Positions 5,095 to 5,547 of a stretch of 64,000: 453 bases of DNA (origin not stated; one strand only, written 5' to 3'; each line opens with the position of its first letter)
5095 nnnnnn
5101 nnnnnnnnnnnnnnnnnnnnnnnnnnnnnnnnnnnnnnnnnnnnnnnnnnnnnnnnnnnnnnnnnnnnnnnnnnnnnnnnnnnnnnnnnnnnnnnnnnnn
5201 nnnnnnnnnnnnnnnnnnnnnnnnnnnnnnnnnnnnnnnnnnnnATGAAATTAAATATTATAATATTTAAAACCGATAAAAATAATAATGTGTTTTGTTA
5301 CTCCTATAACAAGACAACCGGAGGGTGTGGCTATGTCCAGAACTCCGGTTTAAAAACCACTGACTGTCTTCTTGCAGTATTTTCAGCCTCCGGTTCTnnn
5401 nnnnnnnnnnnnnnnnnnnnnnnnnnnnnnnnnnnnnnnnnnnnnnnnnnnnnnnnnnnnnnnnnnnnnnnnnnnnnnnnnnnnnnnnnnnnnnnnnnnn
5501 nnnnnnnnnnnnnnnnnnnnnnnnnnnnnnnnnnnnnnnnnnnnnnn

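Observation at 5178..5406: The repeat core looks like a structured RNA of unknown family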

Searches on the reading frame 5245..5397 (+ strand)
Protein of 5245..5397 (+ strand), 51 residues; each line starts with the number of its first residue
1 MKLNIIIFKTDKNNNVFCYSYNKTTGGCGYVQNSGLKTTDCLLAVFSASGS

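Call 13: search_protein_families(library=ncbifam, proteins=[window:5245-5397:+], max_evalue=10)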
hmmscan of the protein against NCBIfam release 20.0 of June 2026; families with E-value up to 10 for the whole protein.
seq(51 aa): 0 families

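Call 14: search_protein_families(library=pfam, proteins=[window:5245-5397:+], max_evalue=10)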
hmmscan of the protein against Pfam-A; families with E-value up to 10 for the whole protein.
seq(51 aa): 0 families

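Call 17: find_homologous_proteins(query=window:5245-5397:+, max_evalue=10)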
Query seq(51 aa) (51 aa): 5 proteins with E <= 10 among 5 candidates.
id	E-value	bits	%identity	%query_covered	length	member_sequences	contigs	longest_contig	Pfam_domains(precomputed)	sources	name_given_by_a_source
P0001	2.1e-23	97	92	100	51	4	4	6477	-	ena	-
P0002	1.4e-20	89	86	100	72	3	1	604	-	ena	-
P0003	1.2e-19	86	84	98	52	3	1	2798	-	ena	-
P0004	3.9e-18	81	80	98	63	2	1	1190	-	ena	-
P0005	1.5e-12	64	70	98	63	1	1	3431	-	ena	-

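Call 19: find_encoding_contigs(protein=P0001, flank=5000, max_places=6)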
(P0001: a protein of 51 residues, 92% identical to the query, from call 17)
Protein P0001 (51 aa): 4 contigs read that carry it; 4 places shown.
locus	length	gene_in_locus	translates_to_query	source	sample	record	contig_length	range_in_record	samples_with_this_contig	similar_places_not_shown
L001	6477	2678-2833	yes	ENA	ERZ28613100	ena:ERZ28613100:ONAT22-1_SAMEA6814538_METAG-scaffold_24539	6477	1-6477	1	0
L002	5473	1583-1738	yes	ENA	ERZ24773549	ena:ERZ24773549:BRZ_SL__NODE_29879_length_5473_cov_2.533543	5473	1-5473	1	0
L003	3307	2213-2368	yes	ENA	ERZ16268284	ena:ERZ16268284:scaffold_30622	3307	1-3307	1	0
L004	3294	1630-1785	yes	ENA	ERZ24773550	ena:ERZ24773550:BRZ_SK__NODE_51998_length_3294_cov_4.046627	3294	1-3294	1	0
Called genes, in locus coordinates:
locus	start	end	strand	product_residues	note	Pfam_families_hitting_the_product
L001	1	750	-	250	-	?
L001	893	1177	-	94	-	PF13541:ChlI, PF05362:Lon_C (weak)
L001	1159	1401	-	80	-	-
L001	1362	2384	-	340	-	-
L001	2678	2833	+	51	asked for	-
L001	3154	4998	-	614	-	PF00122:E1-E2_ATPase, PF00702:Hydrolase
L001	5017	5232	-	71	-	PF00403:HMA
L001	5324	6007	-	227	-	PF01863:YgjP-like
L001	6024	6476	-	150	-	?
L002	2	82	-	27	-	?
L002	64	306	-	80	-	-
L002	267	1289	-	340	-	-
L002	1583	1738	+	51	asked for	-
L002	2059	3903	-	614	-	PF00122:E1-E2_ATPase, PF00702:Hydrolase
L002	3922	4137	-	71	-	PF00403:HMA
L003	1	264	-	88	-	?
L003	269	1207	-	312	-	PF00890:FAD_binding_2 (faint), PF01134:GIDA (faint), PF01266:DAO (faint), PF01946:Thi4 (faint), PF07992:Pyr_redox_2, PF12831:FAD_oxidored (weak), PF13738:Pyr_redox_3, PF00070:Pyr_redox, +2 more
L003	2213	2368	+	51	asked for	-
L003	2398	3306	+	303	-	?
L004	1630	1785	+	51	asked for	-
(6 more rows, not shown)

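Call 20: find_encoding_contigs(protein=P0003, flank=5000)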
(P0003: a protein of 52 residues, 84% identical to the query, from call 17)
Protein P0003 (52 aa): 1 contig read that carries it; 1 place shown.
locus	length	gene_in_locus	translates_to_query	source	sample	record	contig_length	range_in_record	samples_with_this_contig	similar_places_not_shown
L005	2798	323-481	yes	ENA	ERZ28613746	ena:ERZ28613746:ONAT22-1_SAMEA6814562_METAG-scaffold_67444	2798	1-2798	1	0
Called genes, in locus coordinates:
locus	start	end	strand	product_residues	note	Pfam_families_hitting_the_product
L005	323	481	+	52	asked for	-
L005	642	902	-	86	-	-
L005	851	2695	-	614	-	PF00122:E1-E2_ATPase, PF00702:Hydrolase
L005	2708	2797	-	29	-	?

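Call 21: find_encoding_contigs(protein=P0005, flank=5000)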
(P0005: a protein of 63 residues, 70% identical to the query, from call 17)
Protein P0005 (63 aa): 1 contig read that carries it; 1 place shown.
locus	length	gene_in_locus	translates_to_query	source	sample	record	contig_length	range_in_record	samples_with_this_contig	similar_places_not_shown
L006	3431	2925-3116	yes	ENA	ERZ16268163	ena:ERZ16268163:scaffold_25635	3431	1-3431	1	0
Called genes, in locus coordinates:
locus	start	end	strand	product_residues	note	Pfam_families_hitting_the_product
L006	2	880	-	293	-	?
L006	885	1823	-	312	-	PF00890:FAD_binding_2 (faint), PF01134:GIDA (faint), PF01266:DAO (faint), PF01946:Thi4 (faint), PF07992:Pyr_redox_2, PF12831:FAD_oxidored (weak), PF13738:Pyr_redox_3, PF00070:Pyr_redox, +2 more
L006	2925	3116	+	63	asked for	-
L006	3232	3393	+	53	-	PF01381:HTH_3 (weak)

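Call 28: search_protein_families(library=pfam, proteins=[L003:2398-3306:+, L001:1362-2384:-, L001:1159-1401:-, L001:893-1177:-], max_evalue=0.01)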
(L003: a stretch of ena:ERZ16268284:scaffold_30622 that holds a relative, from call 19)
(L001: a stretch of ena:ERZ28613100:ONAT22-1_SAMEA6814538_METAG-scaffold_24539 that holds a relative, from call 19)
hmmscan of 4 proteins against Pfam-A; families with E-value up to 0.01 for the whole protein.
L003:2398-3306:+ (303 aa): 1 family
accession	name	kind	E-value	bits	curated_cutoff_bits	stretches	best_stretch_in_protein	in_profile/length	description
PF02514.21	CobN-Mg_chel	-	0.01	14.2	24.5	0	52-139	159-250/1090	CobN/Magnesium Chelatase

L001:1362-2384:- (340 aa): 1 family
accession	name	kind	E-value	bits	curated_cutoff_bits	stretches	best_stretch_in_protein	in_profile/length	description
PF00149.33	Metallophos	-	4.3e-05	24.5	21.5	1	160-276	3-76/191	Calcineurin-like phosphoesterase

L001:1159-1401:- (80 aa): 0 families

L001:893-1177:- (94 aa): 2 families
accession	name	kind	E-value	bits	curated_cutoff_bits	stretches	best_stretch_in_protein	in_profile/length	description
PF13541.12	ChlI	-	1.5e-09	38.3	27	1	7-61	65-119/121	Subunit ChlI of Mg-chelatase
PF05362.19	Lon_C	-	4.6e-07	30.1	21.1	1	7-88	116-199/205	Lon protease (S16) C-terminal proteolytic domain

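Call 29: search_protein_families(library=phrogs, proteins=[L003:2398-3306:+, window:5245-5397:+, L001:1362-2384:-], max_evalue=0.01)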
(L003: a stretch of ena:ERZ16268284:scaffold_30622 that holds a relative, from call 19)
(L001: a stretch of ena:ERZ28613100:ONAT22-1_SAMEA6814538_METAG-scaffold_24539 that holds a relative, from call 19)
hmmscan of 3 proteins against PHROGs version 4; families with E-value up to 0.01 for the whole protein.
L003:2398-3306:+ (303 aa): 12 families
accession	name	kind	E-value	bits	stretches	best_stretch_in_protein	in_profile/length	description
phrog_19976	-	tail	1.5e-09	38.7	1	47-81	105-139/256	tail assembly protein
phrog_22483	-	unknown function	2.2e-08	34.6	1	19-83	8-67/306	-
phrog_15437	-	tail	2.5e-08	34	1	31-85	84-141/656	tail fiber protein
phrog_25979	-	unknown function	3.2e-08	33.7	1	41-80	170-209/521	-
phrog_14726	-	tail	8.5e-08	32.4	1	51-182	124-212/537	tail fiber protein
phrog_15433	-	tail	1.5e-06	28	1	47-78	47-78/798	tail sheath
phrog_13286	-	tail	1.6e-06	27.8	1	40-80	59-99/662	tail protein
phrog_14029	-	unknown function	0.00016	20.6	1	44-90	130-176/1115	-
phrog_35690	-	unknown function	0.00025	21.9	1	44-75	115-148/156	-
phrog_19864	-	unknown function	0.00064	18.5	1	47-81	82-116/1268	-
phrog_5132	-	unknown function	0.001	19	1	42-103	19-83/411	-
phrog_32779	-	unknown function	0.0016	18.2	1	63-97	305-339/555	-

seq(51 aa): 0 families

L001:1362-2384:- (340 aa): 1 family
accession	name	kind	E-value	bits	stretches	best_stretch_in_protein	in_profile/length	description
phrog_246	-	other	0.001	19.2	1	160-261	178-241/417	NinI-like serine-threonine phosphatase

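Call 30: search_dna_similar(query=L003:2398-3306:+, collection=phages, mode=protein, max_evalue=0.001)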
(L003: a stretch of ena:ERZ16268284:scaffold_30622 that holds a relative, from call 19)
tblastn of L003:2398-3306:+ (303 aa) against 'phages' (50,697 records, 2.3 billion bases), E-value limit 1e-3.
Records with a match: 102; places in all: 107; records where one place covers at least 80% of the query: 0.
Best place of each record, by identity: 60-80% 42; <60% 60.
By first word of the organism name: Staphylococcus 29; Lactobacillus 16; Acinetobacter 10; Streptomyces 8; Stenotrophomonas 6; Pseudomonas 5; Mycobacterium 5; Xylella 4; Microbacterium 3; Dinoroseobacter 3; and 10 more.
By host as written in the record: Staphylococcus carnosus TM300 8; Lactobacillus paracasei 6; - 6; Acinetobacter baumannii 5; Stenotrophomonas maltophilia 5; Staphylococcus sp. 4; Mycobacterium smegmatis mc2 155 4; Lactobacillus delbrueckii 4; and 41 more.
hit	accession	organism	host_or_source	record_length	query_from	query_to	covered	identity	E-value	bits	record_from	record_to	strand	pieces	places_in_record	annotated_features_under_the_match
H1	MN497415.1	Vibrio phage vB_VhaM_VH-8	Vibrio harveyi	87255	50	187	46%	31.2%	6e-5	50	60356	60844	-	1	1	tail fiber protein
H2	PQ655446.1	Microbacterium phage SM23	Microbacterium sp.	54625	51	176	42%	33.3%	9e-5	50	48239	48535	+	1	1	hypothetical protein | major tail protein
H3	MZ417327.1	Staphylococcus phage PG-2021_29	Staphylococcus epidermidis S414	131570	26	138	37%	36.8%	7e-9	63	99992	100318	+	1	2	record has no annotation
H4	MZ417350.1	Staphylococcus phage PG-2021_8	Staphylococcus equorum C5824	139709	26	138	37%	36.8%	7e-9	63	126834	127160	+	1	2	record has no annotation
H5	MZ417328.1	Staphylococcus phage PG-2021_2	Mammaliicoccus vitulinus C5817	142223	26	138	37%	36.8%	7e-9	63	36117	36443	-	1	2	record has no annotation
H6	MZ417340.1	Staphylococcus phage PG-2021_64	Staphylococcus succinus C6852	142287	26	138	37%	36.8%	7e-9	63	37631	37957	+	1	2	record has no annotation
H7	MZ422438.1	Listeria phage LPJP1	Listeria grayi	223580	49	184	45%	29.7%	6e-4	47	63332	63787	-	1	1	hypothetical protein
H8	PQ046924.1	Staphylococcus phage OPT-SC01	Staphylococcus xylosus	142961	26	135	36%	36.6%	3e-9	64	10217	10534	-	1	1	hypothetical protein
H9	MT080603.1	Staphylococcus phage vB_SauM_EW9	Staphylococcus carnosus TM300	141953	53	201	49%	26.5%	2e-4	49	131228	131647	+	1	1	record has no annotation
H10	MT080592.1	Staphylococcus phage vB_SauM_EW3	Staphylococcus carnosus TM300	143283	53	201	49%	26.5%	2e-4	49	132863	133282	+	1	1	record has no annotation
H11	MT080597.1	Staphylococcus phage vB_SauM_EW5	Staphylococcus carnosus TM300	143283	53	201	49%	26.5%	2e-4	49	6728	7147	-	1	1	record has no annotation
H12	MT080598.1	Staphylococcus phage vB_SauM_EW6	Staphylococcus carnosus TM300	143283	53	201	49%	26.5%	2e-4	49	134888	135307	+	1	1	record has no annotation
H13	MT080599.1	Staphylococcus phage vB_SauM_EW7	Staphylococcus carnosus TM300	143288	53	201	49%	26.5%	2e-4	49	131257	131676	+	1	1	record has no annotation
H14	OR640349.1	Staphylococcus phage vB_SauM-T-SE-G1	Staphylococcus sp.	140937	21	97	25%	44.9%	7e-7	57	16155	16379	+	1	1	hypothetical protein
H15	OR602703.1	Staphylococcus phage vB_SauM-V1SA15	Staphylococcus aureus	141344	21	97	25%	44.9%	7e-7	57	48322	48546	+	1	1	hypothetical protein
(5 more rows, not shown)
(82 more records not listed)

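Call 38: search_protein_representatives(protein=window:5245-5397:+)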
Query: 51 residues. Proteins with E-value up to 0.001 (for the whole library): 12; up to 1e-10: 3; up to 1e-30: 1. The best 12 are listed.
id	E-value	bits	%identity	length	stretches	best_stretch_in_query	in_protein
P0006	9.8e-31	118.5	30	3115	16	15-48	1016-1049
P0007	9.3e-16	72.1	32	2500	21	7-50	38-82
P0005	4.7e-13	63.7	70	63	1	2-51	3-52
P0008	2.2e-10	55.4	46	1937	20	15-50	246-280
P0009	2.0e-08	49.4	71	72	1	3-51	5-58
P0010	3.6e-07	45.5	65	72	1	3-51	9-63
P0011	1.4e-06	43.7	35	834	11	18-43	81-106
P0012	5.7e-06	41.8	28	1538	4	6-48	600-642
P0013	1.5e-05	40.5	68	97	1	7-51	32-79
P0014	4.0e-05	39.2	30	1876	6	8-39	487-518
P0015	2.0e-04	37.0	62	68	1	2-45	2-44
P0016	5.5e-04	35.6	40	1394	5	15-41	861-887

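Call 41: find_encoding_contigs(protein=P0009, flank=6000)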
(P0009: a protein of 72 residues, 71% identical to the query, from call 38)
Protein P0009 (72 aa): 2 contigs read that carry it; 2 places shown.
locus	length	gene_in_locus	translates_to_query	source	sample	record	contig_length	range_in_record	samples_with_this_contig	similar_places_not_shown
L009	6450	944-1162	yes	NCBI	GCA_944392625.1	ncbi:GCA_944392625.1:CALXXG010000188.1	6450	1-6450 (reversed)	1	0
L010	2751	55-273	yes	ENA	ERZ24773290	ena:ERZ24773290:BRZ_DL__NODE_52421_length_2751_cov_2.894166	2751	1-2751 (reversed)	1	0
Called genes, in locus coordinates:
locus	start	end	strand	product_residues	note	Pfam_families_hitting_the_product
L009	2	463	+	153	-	?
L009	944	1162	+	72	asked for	-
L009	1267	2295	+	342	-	PF13506:Glyco_transf_21 (weak), PF00535:Glycos_transf_2, PF10111:Glyco_tranf_2_2, PF13641:Glyco_tranf_2_3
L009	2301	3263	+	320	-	PF00535:Glycos_transf_2, PF10111:Glyco_tranf_2_2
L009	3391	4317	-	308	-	PF13354:Beta-lactamase2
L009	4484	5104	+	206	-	PF08123:DOT1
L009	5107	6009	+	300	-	PF02899:Phage_int_SAM_1, PF13495:Phage_int_SAM_4 (faint), PF00589:Phage_integrase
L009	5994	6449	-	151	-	?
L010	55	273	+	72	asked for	-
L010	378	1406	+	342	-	PF13506:Glyco_transf_21 (weak), PF00535:Glycos_transf_2, PF10111:Glyco_tranf_2_2, PF13641:Glyco_tranf_2_3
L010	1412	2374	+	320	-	PF00535:Glycos_transf_2, PF10111:Glyco_tranf_2_2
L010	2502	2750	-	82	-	?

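Call 42: find_encoding_contigs(protein=P0010, flank=6000)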
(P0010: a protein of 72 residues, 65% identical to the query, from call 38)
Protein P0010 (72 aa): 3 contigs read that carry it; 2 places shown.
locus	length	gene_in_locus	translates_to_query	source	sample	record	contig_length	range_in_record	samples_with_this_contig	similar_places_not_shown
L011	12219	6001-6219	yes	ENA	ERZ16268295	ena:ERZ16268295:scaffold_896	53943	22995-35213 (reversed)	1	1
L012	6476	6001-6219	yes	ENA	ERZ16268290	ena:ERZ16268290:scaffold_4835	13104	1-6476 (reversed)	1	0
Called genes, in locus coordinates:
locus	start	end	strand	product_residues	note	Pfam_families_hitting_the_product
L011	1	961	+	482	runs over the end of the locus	-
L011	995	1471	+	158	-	-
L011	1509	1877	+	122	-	-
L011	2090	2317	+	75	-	-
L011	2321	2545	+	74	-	-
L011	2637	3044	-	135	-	-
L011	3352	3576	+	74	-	-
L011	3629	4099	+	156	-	PF13539:Peptidase_M15_4 (weak)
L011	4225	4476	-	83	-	-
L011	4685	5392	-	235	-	PF11994:DUF3489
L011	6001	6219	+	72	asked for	-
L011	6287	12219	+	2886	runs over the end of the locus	-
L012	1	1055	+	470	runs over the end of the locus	-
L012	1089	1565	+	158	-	-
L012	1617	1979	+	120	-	-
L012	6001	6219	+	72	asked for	-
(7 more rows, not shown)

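Call 43: find_encoding_contigs(protein=P0013, flank=6000)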
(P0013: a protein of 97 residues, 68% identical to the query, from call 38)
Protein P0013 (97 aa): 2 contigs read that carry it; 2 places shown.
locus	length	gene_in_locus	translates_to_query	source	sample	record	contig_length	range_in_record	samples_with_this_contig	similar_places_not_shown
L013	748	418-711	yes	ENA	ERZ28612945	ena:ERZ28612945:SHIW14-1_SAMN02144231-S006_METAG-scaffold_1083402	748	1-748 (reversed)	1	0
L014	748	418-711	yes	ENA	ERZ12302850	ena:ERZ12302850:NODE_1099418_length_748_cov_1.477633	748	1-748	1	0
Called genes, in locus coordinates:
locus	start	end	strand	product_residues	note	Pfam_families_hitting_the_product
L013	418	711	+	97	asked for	-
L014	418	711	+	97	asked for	-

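Call 44: find_encoding_contigs(protein=P0015, flank=6000)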
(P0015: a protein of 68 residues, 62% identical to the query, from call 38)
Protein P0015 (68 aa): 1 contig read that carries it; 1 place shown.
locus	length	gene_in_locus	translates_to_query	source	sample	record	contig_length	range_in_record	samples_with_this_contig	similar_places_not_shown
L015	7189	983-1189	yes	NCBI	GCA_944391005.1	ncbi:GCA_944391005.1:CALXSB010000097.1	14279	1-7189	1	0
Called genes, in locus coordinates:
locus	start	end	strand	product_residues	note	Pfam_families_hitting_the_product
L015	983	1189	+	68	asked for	-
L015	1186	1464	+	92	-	PF13560:HTH_31 (weak), PF01381:HTH_3, PF12844:HTH_19, PF13443:HTH_26, PF15943:YdaS_toxin (weak)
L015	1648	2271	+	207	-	-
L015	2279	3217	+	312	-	PF02169:LPP20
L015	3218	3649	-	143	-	PF01243:PNPOx_N, PF16242:Pyrid_ox_like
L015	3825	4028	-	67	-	-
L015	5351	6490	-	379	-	PF01612:DNA_pol_A_exo1, PF00570:HRDC (faint)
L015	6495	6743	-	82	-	PF10073:GapR_DNA-bd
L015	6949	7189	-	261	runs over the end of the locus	PF08032:SpoU_sub_bind, PF00588:SpoU_methylase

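Call 49: find_homologous_proteins(query=A3, max_evalue=1)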
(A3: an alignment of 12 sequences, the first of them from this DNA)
Query A3 (12 sequences) (51 aa, profile of the alignment): 15 proteins with E <= 1 among 4030 candidates.
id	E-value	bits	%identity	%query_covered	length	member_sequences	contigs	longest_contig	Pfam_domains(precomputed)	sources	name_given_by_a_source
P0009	2.3e-33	131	66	94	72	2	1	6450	-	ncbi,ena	-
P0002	1.6e-30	122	86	100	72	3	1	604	-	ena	-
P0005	1.3e-29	119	70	98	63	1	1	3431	-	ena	-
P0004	3.5e-29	118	80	98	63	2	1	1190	-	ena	-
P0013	4.8e-27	111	61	88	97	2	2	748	-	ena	-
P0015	7.5e-27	111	55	100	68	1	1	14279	-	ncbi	-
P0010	8.9e-26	107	60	96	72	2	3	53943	-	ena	-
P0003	1.1e-25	107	84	98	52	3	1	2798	-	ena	-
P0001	1.4e-25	106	92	100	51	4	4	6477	-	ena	-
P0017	1.9e-23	100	63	88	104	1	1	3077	-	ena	-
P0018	2.7e-23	99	58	98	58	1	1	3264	-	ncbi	-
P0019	3.4e-22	96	62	98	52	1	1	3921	-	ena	-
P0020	1.5e-21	94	55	96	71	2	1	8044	-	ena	-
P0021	5.5e-13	66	53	69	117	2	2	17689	-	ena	-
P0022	1.9e-6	45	50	53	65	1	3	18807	-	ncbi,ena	-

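Call 51: find_encoding_contigs(protein=P0022, flank=6000, max_places=3)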
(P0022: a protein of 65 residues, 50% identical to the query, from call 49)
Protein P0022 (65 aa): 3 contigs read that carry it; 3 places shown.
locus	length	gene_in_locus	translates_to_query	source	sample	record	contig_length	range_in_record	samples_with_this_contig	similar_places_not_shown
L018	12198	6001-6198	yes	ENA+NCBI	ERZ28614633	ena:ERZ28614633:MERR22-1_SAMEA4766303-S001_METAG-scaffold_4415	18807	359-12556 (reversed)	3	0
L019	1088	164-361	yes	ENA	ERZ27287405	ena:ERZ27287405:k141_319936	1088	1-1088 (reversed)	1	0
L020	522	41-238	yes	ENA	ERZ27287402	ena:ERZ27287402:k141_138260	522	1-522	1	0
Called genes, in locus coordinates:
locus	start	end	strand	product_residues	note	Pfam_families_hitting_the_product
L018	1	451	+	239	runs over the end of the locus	-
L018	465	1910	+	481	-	-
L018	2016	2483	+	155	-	-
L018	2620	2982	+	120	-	-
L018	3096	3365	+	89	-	-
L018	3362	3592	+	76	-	-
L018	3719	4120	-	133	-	-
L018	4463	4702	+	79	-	-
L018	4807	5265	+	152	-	PF13539:Peptidase_M15_4 (weak)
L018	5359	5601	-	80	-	-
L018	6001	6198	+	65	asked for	-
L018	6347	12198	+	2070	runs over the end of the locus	?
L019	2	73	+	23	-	?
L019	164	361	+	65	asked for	-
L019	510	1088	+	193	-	?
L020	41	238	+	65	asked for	-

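Call 52: find_encoding_contigs(protein=P0021, flank=6000, max_places=3)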
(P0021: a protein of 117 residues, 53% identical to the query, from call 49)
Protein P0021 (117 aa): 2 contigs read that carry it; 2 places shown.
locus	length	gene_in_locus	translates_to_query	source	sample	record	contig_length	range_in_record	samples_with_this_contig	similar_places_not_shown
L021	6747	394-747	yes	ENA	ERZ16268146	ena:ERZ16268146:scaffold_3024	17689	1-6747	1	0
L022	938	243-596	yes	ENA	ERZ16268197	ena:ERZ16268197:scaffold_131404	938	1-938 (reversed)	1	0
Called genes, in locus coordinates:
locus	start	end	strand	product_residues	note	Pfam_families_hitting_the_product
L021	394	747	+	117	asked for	-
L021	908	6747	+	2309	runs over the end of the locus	PF13332:Fil_haemagg_2 (faint)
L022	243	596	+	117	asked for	-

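Call 53: find_encoding_contigs(protein=P0018, flank=6000, max_places=3)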
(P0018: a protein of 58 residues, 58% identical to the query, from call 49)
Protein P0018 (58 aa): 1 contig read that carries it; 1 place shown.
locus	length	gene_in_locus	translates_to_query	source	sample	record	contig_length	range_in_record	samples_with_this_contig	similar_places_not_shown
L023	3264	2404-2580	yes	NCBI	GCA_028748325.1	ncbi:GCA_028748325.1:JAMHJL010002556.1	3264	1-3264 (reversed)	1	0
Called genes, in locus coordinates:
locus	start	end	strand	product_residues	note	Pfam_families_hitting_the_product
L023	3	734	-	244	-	?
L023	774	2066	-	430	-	PF00392:GntR (weak), PF07702:UTRA, PF09479:Flg_new (weak)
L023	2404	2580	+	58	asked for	-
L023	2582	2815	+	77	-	PF13560:HTH_31 (weak), PF12844:HTH_19 (weak), PF13443:HTH_26 (weak), PF01381:HTH_3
